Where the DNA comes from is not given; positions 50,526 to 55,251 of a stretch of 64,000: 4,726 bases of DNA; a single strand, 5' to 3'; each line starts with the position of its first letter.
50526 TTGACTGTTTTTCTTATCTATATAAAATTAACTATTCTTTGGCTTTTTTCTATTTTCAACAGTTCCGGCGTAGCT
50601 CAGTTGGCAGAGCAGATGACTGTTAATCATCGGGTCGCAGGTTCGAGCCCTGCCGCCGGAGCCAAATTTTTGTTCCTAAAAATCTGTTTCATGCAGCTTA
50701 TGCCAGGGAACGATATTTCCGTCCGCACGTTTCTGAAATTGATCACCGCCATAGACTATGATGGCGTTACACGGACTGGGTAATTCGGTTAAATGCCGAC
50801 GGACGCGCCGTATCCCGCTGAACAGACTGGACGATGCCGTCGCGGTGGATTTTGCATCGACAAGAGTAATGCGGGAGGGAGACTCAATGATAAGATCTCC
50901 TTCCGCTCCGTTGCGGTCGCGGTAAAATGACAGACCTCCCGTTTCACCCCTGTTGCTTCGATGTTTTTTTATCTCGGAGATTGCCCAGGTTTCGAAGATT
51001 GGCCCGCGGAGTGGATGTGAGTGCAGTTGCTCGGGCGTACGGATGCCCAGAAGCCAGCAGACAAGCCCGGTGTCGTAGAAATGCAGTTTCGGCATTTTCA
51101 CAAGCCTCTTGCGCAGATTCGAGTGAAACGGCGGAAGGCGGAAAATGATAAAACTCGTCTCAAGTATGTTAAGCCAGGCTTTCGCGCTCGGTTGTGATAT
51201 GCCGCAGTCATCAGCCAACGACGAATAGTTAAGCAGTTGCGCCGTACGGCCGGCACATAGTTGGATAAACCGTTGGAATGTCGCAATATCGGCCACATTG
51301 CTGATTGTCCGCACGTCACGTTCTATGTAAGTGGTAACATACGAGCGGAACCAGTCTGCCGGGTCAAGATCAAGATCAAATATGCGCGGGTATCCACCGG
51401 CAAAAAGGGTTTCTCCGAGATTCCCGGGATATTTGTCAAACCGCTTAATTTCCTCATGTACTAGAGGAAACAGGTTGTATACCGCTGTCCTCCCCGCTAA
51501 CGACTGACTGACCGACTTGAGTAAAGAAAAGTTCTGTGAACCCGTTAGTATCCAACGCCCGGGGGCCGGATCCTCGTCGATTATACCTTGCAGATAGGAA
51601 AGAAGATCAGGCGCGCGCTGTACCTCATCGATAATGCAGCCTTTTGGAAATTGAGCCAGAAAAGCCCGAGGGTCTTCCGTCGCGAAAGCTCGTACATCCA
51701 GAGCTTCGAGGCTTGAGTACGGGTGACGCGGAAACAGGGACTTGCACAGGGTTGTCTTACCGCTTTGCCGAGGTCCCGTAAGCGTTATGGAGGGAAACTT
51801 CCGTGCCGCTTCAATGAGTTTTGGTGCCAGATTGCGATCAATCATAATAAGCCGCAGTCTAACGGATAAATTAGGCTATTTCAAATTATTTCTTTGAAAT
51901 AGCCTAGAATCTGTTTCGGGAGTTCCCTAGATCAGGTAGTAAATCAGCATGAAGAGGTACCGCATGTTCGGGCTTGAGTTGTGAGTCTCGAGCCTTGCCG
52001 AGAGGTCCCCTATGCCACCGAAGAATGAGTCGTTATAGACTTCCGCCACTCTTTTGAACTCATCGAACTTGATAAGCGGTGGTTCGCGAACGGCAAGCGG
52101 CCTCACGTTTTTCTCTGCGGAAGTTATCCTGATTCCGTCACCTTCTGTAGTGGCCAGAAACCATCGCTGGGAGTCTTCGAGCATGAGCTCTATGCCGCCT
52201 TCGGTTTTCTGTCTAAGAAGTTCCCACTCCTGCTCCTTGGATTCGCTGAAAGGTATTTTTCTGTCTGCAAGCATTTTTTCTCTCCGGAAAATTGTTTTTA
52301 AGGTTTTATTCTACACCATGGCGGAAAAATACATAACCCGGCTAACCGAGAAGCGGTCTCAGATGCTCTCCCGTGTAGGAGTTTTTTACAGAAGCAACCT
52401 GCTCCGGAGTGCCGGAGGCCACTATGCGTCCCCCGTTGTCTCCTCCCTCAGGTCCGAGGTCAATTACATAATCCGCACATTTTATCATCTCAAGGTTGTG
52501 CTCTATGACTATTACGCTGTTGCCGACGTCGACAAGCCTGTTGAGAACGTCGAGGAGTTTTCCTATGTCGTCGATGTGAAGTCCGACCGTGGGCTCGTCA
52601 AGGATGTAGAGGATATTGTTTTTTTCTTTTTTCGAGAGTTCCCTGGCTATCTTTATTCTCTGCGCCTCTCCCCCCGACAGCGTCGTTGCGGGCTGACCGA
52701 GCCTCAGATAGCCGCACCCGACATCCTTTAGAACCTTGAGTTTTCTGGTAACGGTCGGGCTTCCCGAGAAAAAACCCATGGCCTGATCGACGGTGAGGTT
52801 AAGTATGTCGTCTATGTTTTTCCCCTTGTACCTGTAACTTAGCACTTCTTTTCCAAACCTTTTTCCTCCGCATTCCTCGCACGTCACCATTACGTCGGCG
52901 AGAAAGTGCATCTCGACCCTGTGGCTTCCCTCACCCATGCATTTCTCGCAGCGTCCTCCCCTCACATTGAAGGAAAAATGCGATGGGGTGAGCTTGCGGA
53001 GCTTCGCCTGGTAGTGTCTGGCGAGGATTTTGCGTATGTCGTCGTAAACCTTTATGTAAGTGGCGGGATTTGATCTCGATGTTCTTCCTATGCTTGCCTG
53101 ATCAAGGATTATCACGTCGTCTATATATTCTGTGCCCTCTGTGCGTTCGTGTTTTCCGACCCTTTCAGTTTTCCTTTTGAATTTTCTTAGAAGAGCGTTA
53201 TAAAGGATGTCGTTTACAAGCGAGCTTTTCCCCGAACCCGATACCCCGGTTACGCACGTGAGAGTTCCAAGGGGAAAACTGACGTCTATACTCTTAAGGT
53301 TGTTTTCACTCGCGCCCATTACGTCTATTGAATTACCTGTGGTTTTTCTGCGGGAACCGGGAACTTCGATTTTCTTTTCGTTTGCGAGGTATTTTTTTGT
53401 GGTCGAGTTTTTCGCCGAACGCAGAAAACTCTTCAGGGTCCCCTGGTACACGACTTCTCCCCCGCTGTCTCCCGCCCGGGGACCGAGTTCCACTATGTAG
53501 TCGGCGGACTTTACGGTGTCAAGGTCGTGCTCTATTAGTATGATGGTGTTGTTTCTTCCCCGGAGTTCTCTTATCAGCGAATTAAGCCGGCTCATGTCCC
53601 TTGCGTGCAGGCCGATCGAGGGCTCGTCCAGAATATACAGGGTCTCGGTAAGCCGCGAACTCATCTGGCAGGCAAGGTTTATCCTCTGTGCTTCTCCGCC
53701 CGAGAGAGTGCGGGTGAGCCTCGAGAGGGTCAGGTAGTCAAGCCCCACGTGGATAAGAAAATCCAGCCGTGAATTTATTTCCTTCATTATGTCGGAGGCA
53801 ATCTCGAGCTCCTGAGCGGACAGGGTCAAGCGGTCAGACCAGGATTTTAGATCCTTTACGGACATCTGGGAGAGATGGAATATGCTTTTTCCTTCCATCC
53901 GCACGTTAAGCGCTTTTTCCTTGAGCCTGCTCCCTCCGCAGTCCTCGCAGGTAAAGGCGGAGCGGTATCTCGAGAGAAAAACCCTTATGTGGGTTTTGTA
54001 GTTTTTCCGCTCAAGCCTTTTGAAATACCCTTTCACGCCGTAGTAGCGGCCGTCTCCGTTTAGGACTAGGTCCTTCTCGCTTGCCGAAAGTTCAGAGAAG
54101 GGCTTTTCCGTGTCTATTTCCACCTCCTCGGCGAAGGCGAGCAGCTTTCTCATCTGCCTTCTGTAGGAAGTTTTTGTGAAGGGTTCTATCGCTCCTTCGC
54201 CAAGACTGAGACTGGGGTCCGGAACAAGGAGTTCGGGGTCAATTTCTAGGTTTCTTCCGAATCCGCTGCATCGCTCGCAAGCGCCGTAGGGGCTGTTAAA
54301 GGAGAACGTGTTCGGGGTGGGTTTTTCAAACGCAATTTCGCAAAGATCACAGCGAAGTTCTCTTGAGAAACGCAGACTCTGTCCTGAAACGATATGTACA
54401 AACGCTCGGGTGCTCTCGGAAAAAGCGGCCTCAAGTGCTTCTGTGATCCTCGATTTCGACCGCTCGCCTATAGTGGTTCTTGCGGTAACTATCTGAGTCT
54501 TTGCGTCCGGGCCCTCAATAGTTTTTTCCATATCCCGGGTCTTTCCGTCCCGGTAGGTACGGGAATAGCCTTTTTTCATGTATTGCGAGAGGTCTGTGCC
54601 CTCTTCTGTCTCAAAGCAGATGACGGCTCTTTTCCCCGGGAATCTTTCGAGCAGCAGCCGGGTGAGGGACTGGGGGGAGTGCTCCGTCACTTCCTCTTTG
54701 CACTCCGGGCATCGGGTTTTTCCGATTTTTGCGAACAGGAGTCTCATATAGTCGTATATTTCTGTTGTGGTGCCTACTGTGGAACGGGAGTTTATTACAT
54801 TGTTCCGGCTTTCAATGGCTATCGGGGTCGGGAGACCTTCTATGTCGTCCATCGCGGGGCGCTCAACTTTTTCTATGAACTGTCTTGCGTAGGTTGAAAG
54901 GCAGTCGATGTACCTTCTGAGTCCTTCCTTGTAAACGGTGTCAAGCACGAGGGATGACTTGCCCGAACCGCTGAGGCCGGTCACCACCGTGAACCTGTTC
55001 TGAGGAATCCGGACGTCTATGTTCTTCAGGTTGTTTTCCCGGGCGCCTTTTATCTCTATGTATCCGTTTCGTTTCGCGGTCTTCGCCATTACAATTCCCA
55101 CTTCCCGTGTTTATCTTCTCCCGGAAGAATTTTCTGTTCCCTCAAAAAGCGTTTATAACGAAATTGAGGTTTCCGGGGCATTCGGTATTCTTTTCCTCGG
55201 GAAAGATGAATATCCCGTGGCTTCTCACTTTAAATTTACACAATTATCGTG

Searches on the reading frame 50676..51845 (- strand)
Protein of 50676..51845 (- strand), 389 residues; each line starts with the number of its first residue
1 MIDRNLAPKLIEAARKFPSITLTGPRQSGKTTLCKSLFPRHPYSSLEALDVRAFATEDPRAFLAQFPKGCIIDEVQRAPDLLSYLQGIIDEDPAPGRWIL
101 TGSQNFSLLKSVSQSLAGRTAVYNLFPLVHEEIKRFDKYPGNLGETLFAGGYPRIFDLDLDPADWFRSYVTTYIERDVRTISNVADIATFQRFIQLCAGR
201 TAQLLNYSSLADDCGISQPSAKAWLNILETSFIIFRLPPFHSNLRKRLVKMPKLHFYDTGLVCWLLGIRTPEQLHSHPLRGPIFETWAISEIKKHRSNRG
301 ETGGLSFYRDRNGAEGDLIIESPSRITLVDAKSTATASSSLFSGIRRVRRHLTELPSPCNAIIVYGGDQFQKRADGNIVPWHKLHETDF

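Call 84: search_protein_families(library=pfam, proteins=[window:50676-51845:-], max_evalue=0.00001)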
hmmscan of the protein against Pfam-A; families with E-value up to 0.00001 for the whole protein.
window:50676-51845:- (389 aa): 2 families
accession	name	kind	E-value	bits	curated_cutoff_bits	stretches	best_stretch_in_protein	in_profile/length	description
PF13635.12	DUF4143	-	2.3e-48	164.4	28.1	1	175-333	1-159/160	Domain of unknown function (DUF4143)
PF13173.12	AAA_14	-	1e-24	87.4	27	1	18-133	3-128/129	AAA domain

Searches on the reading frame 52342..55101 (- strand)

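Call 84: search_protein_families(library=pfam, proteins=[window:52342-55101:-], max_evalue=0.00001)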
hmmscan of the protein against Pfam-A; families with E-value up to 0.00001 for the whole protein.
window:52342-55101:- (919 aa): 7 families
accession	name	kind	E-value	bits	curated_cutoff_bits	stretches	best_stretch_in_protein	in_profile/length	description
PF00005.33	ABC_tran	-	5.1e-21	76.1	25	0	796-838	97-136/137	ABC transporter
PF17755.6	UvrA_DNA-bind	-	2.7e-15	57.1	23.2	1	288-367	1-80/110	UvrA DNA-binding domain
PF02463.25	SMC_N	-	9.1e-14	51.9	40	0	607-881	18-210/220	RecF/RecN/SMC N terminal domain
PF20703.3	nSTAND1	-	9.3e-09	35.8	27.1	0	21-52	19-50/379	Novel STAND NTPase 1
PF13191.12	AAA_16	-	7e-08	33.6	32.6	0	30-97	19-92/167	AAA ATPase domain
PF03193.22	RsgA_GTPase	-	1.5e-07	31.9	30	0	569-652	62-147/174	RsgA GTPase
PF13555.12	AAA_29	-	2.9e-07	30.6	27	0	29-52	16-39/61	P-loop containing region of AAA domain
